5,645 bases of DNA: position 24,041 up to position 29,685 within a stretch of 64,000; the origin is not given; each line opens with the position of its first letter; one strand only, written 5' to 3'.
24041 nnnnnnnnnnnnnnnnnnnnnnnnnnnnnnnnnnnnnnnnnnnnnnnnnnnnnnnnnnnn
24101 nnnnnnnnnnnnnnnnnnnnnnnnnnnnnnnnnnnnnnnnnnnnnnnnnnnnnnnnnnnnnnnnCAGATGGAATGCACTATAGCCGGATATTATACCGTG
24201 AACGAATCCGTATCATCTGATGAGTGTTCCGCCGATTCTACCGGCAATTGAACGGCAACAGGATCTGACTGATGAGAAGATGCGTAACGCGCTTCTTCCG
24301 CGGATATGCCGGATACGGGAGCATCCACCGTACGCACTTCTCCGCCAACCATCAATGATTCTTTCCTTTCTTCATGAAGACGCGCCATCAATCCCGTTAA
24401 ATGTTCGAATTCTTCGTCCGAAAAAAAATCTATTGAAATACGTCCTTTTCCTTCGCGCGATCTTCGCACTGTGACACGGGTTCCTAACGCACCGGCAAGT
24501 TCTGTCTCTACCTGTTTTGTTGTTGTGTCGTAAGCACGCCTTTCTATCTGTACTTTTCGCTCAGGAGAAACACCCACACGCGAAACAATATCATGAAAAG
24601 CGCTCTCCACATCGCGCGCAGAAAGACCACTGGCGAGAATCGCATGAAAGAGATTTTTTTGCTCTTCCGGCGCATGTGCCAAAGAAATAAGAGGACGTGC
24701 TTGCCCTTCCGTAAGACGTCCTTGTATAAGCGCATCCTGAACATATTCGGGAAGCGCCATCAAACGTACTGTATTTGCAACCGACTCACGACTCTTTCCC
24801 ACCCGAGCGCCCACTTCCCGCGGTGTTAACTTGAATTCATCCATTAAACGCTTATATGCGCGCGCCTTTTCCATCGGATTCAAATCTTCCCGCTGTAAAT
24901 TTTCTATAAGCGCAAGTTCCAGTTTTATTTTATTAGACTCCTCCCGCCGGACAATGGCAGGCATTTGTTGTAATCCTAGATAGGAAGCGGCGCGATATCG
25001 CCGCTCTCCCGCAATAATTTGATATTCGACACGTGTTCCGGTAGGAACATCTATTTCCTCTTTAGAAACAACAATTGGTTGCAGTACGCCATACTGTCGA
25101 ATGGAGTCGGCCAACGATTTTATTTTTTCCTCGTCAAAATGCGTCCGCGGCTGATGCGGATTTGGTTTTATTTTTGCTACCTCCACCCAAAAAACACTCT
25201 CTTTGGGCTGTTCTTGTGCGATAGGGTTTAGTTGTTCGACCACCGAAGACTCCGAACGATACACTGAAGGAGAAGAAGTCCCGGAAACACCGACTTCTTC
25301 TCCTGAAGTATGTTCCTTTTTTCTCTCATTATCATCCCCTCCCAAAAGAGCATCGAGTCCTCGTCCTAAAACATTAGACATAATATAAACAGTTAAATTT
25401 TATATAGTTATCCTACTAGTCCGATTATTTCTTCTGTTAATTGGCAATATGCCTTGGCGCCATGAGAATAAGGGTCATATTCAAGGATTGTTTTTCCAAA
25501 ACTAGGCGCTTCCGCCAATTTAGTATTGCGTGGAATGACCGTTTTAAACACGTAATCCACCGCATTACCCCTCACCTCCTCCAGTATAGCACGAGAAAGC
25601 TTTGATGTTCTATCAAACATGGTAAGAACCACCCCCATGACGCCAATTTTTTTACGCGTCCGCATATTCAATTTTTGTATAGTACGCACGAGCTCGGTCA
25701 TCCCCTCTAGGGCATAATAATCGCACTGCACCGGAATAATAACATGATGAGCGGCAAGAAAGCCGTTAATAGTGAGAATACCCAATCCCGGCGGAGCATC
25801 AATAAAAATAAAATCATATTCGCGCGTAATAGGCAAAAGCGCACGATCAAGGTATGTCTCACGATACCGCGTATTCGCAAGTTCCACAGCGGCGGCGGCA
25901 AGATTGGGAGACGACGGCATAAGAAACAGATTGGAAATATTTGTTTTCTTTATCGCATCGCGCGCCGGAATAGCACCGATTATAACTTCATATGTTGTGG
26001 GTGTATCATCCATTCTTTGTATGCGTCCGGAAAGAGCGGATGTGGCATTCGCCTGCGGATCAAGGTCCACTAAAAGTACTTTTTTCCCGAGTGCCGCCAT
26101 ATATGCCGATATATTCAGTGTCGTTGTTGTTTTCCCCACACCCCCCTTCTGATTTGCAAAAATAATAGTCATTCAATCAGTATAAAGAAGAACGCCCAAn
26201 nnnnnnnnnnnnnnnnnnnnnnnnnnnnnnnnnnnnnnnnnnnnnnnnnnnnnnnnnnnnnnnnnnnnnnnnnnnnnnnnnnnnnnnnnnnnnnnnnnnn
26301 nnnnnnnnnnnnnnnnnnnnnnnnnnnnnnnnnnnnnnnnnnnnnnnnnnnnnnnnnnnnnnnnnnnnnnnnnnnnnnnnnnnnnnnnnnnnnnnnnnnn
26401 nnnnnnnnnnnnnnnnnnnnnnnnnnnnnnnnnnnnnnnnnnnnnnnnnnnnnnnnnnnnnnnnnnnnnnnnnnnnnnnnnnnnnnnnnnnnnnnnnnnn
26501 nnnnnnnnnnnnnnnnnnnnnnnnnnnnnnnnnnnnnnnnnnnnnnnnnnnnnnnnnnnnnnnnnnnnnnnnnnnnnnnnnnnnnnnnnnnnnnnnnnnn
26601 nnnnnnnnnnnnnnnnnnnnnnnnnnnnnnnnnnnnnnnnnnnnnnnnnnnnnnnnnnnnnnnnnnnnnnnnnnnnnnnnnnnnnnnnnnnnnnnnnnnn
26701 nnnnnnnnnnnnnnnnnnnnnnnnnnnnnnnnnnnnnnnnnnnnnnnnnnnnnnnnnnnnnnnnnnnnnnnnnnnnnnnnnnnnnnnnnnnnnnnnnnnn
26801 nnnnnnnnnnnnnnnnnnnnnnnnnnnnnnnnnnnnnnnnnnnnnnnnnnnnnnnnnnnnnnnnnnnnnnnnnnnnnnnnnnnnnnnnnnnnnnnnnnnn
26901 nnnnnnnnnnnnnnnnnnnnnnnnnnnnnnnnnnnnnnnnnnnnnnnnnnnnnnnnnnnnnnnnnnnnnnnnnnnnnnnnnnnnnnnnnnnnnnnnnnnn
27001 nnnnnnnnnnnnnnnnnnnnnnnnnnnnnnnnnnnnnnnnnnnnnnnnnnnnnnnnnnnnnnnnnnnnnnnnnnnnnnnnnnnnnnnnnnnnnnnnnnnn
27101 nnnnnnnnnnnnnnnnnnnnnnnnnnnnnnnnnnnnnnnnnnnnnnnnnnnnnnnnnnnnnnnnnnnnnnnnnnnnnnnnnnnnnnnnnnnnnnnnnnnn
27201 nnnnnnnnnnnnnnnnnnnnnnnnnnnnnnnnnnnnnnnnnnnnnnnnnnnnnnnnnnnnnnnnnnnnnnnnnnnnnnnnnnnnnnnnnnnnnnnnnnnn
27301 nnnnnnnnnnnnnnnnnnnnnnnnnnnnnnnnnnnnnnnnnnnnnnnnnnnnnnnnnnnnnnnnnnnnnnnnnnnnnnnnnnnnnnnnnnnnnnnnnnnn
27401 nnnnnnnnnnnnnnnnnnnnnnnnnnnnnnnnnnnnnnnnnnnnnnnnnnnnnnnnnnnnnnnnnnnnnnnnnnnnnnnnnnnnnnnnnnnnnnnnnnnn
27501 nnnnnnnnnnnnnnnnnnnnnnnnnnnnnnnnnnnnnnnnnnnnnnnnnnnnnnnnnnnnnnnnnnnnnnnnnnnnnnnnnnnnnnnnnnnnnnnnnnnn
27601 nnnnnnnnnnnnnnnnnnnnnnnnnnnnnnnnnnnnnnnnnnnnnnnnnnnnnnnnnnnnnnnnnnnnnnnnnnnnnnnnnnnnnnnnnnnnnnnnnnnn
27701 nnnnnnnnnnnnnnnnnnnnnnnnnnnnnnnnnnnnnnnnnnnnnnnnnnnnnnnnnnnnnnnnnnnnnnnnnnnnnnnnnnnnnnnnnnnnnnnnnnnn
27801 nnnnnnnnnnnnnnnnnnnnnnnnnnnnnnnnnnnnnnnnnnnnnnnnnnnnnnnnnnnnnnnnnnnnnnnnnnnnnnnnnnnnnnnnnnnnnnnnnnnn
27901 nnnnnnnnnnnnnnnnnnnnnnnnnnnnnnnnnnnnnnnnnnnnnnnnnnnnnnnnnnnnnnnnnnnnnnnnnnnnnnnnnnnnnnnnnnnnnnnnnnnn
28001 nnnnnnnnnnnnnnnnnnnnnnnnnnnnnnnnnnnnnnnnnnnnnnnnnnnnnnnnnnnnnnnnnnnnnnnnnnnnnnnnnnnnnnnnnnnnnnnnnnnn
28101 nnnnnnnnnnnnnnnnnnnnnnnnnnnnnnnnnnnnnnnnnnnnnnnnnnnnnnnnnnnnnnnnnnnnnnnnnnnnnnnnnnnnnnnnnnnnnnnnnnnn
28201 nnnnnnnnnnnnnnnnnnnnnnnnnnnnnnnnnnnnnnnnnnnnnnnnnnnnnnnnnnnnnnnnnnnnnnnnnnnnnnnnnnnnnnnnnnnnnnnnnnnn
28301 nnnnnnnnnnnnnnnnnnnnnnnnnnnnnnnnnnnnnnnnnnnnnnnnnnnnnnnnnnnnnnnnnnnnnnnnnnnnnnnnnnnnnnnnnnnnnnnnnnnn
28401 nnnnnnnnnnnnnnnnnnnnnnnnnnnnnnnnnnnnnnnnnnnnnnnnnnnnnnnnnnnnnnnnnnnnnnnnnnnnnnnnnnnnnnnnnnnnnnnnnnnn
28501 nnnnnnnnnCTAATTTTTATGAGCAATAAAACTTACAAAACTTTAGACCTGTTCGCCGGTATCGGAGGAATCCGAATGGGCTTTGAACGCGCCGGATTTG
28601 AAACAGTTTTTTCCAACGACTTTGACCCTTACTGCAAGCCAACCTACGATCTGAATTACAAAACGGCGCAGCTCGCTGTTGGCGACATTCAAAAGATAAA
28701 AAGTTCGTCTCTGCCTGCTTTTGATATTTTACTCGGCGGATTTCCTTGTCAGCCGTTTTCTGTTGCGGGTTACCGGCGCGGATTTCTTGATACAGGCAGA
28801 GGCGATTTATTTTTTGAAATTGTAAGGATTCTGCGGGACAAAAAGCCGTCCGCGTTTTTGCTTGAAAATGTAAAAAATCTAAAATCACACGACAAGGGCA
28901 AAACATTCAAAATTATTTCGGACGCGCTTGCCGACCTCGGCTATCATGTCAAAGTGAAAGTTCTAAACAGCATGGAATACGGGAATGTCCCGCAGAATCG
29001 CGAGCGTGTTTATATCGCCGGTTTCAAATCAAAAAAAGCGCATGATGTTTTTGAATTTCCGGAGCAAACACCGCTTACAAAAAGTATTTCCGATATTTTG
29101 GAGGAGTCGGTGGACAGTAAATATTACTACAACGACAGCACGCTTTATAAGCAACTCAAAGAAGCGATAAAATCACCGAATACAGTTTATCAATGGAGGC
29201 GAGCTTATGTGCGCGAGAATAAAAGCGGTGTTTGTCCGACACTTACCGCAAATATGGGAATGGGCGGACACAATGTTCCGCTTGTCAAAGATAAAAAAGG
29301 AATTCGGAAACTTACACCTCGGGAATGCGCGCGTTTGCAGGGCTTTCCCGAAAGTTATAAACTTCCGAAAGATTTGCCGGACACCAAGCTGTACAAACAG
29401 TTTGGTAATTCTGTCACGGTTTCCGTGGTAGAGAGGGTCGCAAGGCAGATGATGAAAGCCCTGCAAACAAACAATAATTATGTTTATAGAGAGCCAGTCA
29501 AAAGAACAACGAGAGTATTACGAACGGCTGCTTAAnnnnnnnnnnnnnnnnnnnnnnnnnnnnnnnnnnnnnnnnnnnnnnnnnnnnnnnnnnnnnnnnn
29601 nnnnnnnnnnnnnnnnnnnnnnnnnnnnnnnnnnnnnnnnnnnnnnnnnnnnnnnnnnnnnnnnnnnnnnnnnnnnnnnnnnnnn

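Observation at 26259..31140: Accessory islet downstream of tRNA-Leu: NTase-PHP pair plus a Dcm-REase-Vsr cassette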

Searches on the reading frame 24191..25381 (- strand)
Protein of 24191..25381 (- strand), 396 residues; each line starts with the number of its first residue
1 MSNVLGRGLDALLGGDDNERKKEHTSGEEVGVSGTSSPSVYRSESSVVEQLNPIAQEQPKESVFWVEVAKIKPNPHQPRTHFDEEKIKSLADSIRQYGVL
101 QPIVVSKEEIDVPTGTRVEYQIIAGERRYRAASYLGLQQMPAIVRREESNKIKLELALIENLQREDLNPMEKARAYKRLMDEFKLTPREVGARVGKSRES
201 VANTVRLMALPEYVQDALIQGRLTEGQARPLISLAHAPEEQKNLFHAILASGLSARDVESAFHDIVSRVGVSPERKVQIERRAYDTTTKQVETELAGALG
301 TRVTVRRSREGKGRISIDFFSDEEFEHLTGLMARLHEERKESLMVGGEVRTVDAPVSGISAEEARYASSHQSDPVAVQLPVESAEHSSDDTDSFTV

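Call 8: search_protein_families(library=pfam, proteins=[window:24191-25381:-], max_evalue=0.01)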
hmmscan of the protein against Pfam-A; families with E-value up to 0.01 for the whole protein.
window:24191-25381:- (396 aa): 3 families
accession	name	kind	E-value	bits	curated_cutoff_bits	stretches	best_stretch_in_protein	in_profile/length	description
PF17762.8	HTH_ParB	-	3.6e-31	107.8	22.6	1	165-263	1-98/102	ParB HTH domain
PF02195.25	ParB_N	-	4.1e-29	100.9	26.3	1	65-163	5-95/95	ParB N-terminal domain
PF23552.2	ParB_C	-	3.2e-08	33.3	23.8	1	286-328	3-45/50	ParB dimerisation domain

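Call 18: find_related_loci(query=window:24191-25381:-, collection=genome_contigs, flank=10000)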
Query window:24191-25381:- (396 aa) in genome_contigs; peptide patterns used: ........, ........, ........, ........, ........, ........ (x = any residue, [..] = any of these).
161 stretches matched a pattern; 33 encode a relative of the query (tblastn E <= 1e-3); 33 distinct loci.
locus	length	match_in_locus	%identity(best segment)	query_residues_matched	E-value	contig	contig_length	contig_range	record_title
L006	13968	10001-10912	48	14-329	3e-89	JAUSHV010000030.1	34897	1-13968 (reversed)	MAG: bacterium isolate E14_metabat.bin.207_sub E14_k141_1226225, whole genome shotgun sequence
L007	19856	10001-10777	53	60-329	6e-88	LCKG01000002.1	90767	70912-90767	MAG: Parcubacteria group bacterium GW2011_GWC1_45_13 UW93_C0002, whole genome shotgun sequence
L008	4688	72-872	52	56-329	1e-87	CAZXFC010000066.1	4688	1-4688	MAG TPA_asm: uncultured Candidatus Saccharibacteria bacterium isolate SRP269290_co1_801 genome assembly, contig: NODE_34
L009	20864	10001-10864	50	30-329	1e-86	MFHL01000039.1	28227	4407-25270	MAG: Candidatus Giovannonibacteria bacterium RIFCSPHIGHO2_02_FULL_44_11 rifcsphigho2_02_scaffold_6956, whole genome shot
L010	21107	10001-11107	43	1-368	2e-83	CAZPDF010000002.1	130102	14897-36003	MAG TPA_asm: uncultured Candidatus Saccharibacteria bacterium isolate SRP178908_co1_311 genome assembly, contig: NODE_47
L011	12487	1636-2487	48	58-345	2e-80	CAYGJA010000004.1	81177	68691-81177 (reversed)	MAG TPA_asm: uncultured Candidatus Saccharibacteria bacterium isolate ERP117304_co1_114 genome assembly, contig: NODE_39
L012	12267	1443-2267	44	53-334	5e-69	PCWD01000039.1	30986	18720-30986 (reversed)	MAG: Parcubacteria group bacterium CG11_big_fil_rev_8_21_14_0_20_39_14 CG11_8_21_14_0.20_scaffold_1587_c, whole genome s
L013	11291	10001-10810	43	60-339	7e-65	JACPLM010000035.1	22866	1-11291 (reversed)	MAG: Candidatus Nealsonbacteria bacterium isolate NC_groundwater_521_Ag_S-0.1um_41_10 S35_SO-1_scaffold_264524, whole ge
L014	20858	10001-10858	38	1-328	4e-62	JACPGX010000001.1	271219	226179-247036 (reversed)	MAG: Candidatus Nealsonbacteria bacterium isolate NC_groundwater_399_Ag_B-0.1um_41_48 GD18-4_B1_scaffold_17494, whole ge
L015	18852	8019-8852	38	5-325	1e-55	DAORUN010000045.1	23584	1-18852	MAG TPA_asm: Thermoflexales bacterium isolate AMR_MDS_5264 NODE_1735_length_23584_cov_7.440860, whole genome shotgun seq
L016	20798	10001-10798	41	61-335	3e-55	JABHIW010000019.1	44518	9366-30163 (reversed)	MAG: Candidatus Scalindua sp. isolate SI037_bin72 k141_2826733, whole genome shotgun sequence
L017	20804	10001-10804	41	61-337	5e-55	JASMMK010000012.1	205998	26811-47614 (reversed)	MAG: Candidatus Scalindua sp. isolate Arabian9_MAG_63 c_000000133382, whole genome shotgun sequence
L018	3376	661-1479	41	61-342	8e-55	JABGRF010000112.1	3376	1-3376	MAG: Candidatus Scalindua sp. isolate co234_bin73 NODE_42525_length_3376_cov_138.797350, whole genome shotgun sequence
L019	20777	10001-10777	41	61-328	1e-53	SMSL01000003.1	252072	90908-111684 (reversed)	Candidatus Brocadiaceae bacterium S225 S225a_contig00003, whole genome shotgun sequence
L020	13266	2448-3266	40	61-342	1e-53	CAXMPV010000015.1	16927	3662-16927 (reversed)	MAG: uncultured Thermodesulfobacteriota bacterium isolate 07C-BC-St04_bin.21.strict genome assembly, contig: NODE_15_len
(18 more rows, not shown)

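Call 69: find_related_loci(query=window:24191-25381:-, collection=metagenome_contigs, flank=10000)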
Query window:24191-25381:- (396 aa) in metagenome_contigs; peptide patterns used: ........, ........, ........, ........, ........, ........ (x = any residue, [..] = any of these).
324 stretches matched a pattern; 65 encode a relative of the query (tblastn E <= 1e-3); 64 distinct loci.
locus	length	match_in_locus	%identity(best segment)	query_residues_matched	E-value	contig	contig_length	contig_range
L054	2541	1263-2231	62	1-333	8e-138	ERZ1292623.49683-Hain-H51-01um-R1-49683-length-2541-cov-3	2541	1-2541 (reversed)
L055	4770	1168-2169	60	1-332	1e-131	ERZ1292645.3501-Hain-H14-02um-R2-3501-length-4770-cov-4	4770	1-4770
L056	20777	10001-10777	53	60-329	8e-88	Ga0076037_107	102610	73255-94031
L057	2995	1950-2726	53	60-329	2e-89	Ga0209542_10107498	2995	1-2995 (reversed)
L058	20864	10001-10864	50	30-329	1e-86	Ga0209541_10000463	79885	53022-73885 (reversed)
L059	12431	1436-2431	47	6-328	3e-84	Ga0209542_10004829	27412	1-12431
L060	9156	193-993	51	57-333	3e-82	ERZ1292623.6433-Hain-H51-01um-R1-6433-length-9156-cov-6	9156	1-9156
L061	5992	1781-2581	51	57-333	5e-82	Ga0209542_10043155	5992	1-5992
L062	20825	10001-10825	44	53-334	6e-69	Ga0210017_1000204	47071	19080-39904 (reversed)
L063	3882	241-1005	41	63-332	7e-62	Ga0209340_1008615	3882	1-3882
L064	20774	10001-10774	39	60-333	5e-59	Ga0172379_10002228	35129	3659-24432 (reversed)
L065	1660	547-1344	41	61-335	5e-59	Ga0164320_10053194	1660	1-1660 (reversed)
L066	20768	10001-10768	40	63-332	2e-55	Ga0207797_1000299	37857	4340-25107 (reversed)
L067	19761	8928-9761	38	5-325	1e-55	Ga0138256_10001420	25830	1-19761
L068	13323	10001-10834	38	5-325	1e-55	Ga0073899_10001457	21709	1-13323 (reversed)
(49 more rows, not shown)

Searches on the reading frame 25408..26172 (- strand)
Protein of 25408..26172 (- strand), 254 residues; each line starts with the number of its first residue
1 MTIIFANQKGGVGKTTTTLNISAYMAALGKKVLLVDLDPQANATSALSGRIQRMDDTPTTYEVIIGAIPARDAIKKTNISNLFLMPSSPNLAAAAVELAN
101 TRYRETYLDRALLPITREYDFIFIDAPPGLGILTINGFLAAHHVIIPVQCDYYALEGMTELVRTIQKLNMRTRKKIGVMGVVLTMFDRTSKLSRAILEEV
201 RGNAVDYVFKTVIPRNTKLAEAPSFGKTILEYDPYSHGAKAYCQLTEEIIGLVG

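Call 8: search_protein_families(library=pfam, proteins=[window:25408-26172:-], max_evalue=0.01)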
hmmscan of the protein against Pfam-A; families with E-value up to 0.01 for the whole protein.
window:25408-26172:- (254 aa): 12 families
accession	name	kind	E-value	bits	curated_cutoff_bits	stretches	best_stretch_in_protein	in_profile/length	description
PF13614.12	AAA_31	-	6.3e-56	189.5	27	1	2-176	3-175/177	AAA domain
PF01656.29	CbiA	-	1.9e-28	99.4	25.4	1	3-229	1-125/125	CobQ/CobB/MinD/ParA nucleotide binding domain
PF00142.24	Fer4_NifH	-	2.5e-15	57.2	25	2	8-50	7-50/271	4Fe-4S iron sulfur cluster binding proteins, NifH/frxC family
PF10609.15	ParA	-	7.5e-11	42.4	27.1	1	3-249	6-245/246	NUBPL iron-transfer P-loop NTPase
PF09140.17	MipZ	-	8e-09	35.6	20.7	1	2-148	2-129/262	ATPase MipZ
PF02374.21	ArsA_ATPase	-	7e-08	32.5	24.3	1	1-47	1-47/305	Anion-transporting ATPase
PF06564.18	CBP_BcsQ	-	5e-07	29.9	21.3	1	8-244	9-228/234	Cellulose biosynthesis protein BcsQ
PF16575.11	CLP1_P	-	9.5e-05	22.7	26.6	0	11-42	4-35/188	mRNA cleavage and polyadenylation factor CLP1 P-loop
PF00448.28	SRP54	-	0.00045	20.4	22.7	0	11-39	11-39/196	SRP54-type protein, GTPase domain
PF03029.23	ATP_bind_1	-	0.0038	17.5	27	1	11-43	6-38/240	Conserved hypothetical ATP binding protein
PF07015.17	VirC1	-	0.0066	16.3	24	0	3-39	4-40/231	VirC1 protein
PF03308.22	MeaB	-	0.0069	15.9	23.1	0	11-72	43-105/273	Methylmalonyl Co-A mutase-associated GTPase MeaB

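Call 16: find_encoding_contigs(protein=window:25408-26172:-, flank=10000, max_places=10)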
Protein window:25408-26172:- (254 aa): 5 contigs read that carry it; 5 places shown.
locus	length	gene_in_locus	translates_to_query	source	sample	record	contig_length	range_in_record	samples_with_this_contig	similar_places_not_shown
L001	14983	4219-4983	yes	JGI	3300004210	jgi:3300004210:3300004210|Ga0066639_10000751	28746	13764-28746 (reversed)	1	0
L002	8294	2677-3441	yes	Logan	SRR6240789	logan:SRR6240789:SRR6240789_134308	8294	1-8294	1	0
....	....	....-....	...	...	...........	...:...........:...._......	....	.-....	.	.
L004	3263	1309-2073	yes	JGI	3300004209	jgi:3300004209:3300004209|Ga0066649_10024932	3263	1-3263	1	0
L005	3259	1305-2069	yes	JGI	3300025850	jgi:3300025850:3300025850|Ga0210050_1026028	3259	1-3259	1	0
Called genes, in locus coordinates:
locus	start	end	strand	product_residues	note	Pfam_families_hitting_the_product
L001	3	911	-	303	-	?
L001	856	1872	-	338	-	PF00145:DNA_methylase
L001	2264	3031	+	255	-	-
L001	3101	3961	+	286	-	PF02811:PHP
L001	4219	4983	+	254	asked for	PF00142:Fer4_NifH, PF01656:CbiA, PF02374:ArsA_ATPase, PF06564:CBP_BcsQ (weak), PF09140:MipZ (weak), PF10609:ParA, PF13614:AAA_31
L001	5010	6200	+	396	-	PF02195:ParB_N, PF17762:HTH_ParB, PF23552:ParB_C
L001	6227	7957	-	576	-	PF13328:HD_4, PF01966:HD (weak), PF04607:RelA_SpoT, PF02824:TGS, PF13291:ACT_4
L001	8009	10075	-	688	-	PF01751:Toprim, PF01131:Topoisom_bac, PF01396:Zn_ribbon_Top1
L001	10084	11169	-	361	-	PF02481:DNA_processg_A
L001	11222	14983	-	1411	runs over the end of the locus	-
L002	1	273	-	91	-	?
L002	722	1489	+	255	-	-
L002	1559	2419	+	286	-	PF02811:PHP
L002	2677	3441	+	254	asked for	PF00142:Fer4_NifH, PF01656:CbiA, PF02374:ArsA_ATPase, PF06564:CBP_BcsQ (weak), PF09140:MipZ (weak), PF10609:ParA, PF13614:AAA_31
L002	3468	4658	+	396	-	PF02195:ParB_N, PF17762:HTH_ParB, PF23552:ParB_C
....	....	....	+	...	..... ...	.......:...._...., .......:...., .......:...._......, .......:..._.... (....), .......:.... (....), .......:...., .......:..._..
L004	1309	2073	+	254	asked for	PF00142:Fer4_NifH, PF01656:CbiA, PF02374:ArsA_ATPase, PF06564:CBP_BcsQ (weak), PF09140:MipZ (weak), PF10609:ParA, PF13614:AAA_31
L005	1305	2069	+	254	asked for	PF00142:Fer4_NifH, PF01656:CbiA, PF02374:ArsA_ATPase, PF06564:CBP_BcsQ (weak), PF09140:MipZ (weak), PF10609:ParA, PF13614:AAA_31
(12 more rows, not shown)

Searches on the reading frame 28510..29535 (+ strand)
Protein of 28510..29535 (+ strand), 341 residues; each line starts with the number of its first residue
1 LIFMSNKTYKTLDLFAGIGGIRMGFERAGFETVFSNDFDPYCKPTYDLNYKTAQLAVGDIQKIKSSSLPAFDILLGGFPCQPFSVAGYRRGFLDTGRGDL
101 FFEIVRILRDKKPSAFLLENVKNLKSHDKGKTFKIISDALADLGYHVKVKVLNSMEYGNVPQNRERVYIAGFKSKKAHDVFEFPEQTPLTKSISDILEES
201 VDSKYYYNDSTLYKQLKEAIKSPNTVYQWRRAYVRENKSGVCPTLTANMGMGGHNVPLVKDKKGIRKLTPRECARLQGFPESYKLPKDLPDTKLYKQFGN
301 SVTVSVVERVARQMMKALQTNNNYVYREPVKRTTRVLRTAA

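Call 8: search_protein_families(library=pfam, proteins=[window:28510-29535:+], max_evalue=0.01)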
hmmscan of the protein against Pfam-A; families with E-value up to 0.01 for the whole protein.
window:28510-29535:+ (341 aa): 1 family
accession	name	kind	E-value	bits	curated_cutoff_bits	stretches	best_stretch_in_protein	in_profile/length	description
PF00145.23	DNA_methylase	-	5.3e-95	319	22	1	9-315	1-323/324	C-5 cytosine-specific DNA methylase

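Call 9: search_protein_families(library=padloc, proteins=[window:28510-29535:+], max_evalue=0.01)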
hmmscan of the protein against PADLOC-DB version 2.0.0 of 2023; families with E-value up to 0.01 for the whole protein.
window:28510-29535:+ (341 aa): 65 families (the best 25 are shown)
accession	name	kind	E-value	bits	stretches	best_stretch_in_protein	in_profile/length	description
PDLC03272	MTase_II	-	5.9e-129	428.8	1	5-324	71-396/407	Type II methyltransferase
PDLC03361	MTase_II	-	1.6e-85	285.6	1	6-321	84-440/455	Type II methyltransferase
PDLC02653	DrmMII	-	1.1e-84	282.2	1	7-322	3-317/333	DrmMII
PDLC03378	MTase_II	-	5.2e-74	247.6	1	9-323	3-335/344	Type II methyltransferase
PDLC03217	MTase_II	-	2.8e-68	229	1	9-318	385-701/703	Type II methyltransferase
PDLC03234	MTase_II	-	3.2e-60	202.4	2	6-228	2-227/375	Type II methyltransferase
PDLC03716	oMTase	-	4.9e-59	198.2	1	6-318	36-339/349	orphan methyltransferase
PDLC03734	oMTase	-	1.4e-58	197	3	10-173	5-169/444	orphan methyltransferase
PDLC03242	MTase_II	-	3.7e-58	195.4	1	11-319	103-400/409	Type II methyltransferase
PDLC00026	DruM2|DruM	-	1.5e-56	190.3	1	7-322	3-322/336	DNA cytosine methylase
PDLC03326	MTase_II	-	5.2e-55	185.3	2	9-190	5-191/412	Type II methyltransferase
PDLC00027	DruM2|DruM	-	3.5e-53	179.3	2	6-214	9-213/361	DNA cytosine methylase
PDLC00034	DruM2|DruM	-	1.3e-47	160.3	2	4-174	3-188/457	DNA cytosine methylase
PDLC03733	oMTase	-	1.3e-46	157.3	2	67-317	168-457/476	orphan methyltransferase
PDLC00031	DruM2|DruM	-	1.8e-46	156.9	2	6-187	9-185/361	DNA cytosine methylase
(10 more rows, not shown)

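Call 10: search_protein_families(library=ncbifam, proteins=[window:28510-29535:+], max_evalue=0.01)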
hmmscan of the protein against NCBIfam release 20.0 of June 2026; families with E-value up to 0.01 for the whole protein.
window:28510-29535:+ (341 aa): 2 families
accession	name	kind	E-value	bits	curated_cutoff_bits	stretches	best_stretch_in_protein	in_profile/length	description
TIGR00675.1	dcm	superfamily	6.4e-104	348.1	100.65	1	12-314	2-329/329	DNA (cytosine-5-)-methyltransferase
NF007772.0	PRK10458.1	subfamily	2.2e-56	191.4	710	1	6-320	86-458/472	DNA cytosine methylase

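Call 29: search_solved_structures(query=window:28510-29535:+, max_evalue=1e-20)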
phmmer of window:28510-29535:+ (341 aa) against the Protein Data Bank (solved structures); distinct sequences matched with E-value up to 1e-20: 18.
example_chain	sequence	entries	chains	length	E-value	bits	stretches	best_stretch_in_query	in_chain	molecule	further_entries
10mh_A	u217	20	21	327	2.8e-61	211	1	10-316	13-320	PROTEIN (CYTOSINE-SPECIFIC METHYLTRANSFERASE HHAI) | HaeIII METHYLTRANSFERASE | Modification methylase HhaI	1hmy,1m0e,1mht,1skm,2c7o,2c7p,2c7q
1svu_A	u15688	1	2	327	3e-61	210.9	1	10-316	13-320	Modification methylase HhaI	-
2i9k_A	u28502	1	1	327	3.8e-61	210.5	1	10-316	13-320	Modification methylase HhaI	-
2uyh_A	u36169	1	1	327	6.4e-61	209.8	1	10-316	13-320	MODIFICATION METHYLASE HHAI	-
2zcj_A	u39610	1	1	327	7.3e-61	209.6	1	10-316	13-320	Modification methylase HhaI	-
1fjx_A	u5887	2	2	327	8.1e-61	209.5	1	10-316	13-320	HHAI DNA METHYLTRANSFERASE | MODIFICATION METHYLASE HHAI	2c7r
2uyc_A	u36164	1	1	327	1.4e-60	208.7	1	10-316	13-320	MODIFICATION METHYLASE HHAI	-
2uz4_A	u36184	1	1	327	1.4e-60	208.7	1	10-316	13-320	MODIFICATION METHYLASE HHAI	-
2z6u_A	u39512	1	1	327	1.9e-60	208.2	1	10-316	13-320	Modification methylase HhaI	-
2z6q_A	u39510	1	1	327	1.9e-60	208.2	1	10-316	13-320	Modification methylase HhaI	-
2z6a_A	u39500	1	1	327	5.1e-60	206.8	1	10-316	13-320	Modification methylase HhaI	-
3lx6_A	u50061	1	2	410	3.9e-45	157.9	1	8-314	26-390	Cytosine-specific methyltransferase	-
3me5_A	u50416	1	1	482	8e-45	156.9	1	8-314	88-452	Cytosine-specific methyltransferase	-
1dct_A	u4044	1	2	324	6.7e-42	147.3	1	12-317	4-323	PROTEIN (MODIFICATION METHYLASE HAEIII)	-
3ubt_Y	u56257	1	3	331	4.6e-41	144.5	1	12-319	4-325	Modification methylase HaeIII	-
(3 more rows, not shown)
